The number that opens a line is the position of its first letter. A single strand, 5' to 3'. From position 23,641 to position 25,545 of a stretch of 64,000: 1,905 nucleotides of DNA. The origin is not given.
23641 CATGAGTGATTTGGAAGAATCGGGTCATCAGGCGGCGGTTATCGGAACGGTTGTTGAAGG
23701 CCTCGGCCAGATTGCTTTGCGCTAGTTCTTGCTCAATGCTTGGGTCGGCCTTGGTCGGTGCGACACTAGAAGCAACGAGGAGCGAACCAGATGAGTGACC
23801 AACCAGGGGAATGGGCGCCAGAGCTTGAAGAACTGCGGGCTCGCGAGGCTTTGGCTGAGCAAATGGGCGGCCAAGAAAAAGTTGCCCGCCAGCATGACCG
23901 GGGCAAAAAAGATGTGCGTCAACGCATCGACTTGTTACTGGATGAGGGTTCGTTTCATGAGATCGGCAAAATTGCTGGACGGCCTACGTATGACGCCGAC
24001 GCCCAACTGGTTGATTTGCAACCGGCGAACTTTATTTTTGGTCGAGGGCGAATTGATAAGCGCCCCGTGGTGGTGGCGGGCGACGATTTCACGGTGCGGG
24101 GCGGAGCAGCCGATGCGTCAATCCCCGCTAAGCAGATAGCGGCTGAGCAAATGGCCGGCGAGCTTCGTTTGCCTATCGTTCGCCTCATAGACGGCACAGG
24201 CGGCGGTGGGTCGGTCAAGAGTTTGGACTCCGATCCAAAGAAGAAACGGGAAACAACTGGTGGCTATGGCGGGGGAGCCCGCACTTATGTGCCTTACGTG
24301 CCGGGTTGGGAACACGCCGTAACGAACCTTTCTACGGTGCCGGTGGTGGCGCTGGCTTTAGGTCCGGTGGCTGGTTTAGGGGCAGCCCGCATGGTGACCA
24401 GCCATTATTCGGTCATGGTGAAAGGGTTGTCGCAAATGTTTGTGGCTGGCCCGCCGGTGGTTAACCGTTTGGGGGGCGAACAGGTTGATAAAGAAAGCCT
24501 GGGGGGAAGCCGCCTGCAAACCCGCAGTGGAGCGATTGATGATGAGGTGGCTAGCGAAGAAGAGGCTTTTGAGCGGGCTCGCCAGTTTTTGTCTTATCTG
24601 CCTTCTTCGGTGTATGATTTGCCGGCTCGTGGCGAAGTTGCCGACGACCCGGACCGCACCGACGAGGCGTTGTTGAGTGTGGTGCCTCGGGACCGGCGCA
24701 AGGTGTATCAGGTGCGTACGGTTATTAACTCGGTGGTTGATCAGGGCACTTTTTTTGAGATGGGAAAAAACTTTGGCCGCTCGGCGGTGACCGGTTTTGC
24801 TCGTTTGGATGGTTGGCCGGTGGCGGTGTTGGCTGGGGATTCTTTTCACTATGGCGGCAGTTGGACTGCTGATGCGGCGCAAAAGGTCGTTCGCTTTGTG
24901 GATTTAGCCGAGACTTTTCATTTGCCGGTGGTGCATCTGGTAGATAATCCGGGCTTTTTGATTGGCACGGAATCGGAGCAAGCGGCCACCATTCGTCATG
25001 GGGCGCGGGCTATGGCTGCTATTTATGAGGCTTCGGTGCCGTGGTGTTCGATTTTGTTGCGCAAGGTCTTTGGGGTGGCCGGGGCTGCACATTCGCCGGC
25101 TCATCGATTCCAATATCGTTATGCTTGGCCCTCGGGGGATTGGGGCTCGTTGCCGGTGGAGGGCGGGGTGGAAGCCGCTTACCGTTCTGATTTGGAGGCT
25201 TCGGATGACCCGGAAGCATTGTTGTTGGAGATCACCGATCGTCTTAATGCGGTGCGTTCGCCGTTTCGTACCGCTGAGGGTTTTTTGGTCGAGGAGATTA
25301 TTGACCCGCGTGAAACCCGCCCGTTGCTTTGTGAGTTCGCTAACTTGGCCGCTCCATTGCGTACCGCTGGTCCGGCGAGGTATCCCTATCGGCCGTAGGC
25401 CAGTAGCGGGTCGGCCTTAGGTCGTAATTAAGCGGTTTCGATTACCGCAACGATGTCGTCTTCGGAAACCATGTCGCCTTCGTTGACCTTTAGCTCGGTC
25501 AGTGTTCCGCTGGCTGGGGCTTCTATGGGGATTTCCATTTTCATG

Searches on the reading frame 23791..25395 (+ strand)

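Call 6: search_protein_families(library=ncbifam, proteins=[window:23791-25395:+])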
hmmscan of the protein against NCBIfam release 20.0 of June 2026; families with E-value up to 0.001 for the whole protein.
window:23791-25395:+ (535 aa): 7 families
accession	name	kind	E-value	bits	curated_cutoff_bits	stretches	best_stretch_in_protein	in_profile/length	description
TIGR01117.1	mmdA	subfamily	1.1e-87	294.9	998.8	1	12-518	3-493/512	methylmalonyl-CoA decarboxylase subunit alpha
NF041504.1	AccA_sub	subfamily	4.5e-10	39.3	300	1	310-423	17-140/257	carboxyltransferase subunit alpha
TIGR00515.1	accD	equivalog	2.7e-08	33.5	317.45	0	331-424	109-202/285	acetyl-CoA carboxylase, carboxyltransferase subunit beta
NF005530.0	PRK07189.1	equivalog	3.2e-07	29.8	228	1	39-126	15-104/303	biotin-independent malonate decarboxylase subunit beta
NF004344.0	PRK05724.1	equivalog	2.2e-06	27.2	357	1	360-422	134-196/319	acetyl-CoA carboxylase carboxyltransferase subunit alpha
TIGR00513.1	accA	equivalog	4e-05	23.2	319.3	0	333-423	99-197/321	acetyl-CoA carboxylase carboxyl transferase subunit alpha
TIGR03133.1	malonate_beta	equivalog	4.2e-05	23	278.15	0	41-107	7-75/274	biotin-independent malonate decarboxylase subunit beta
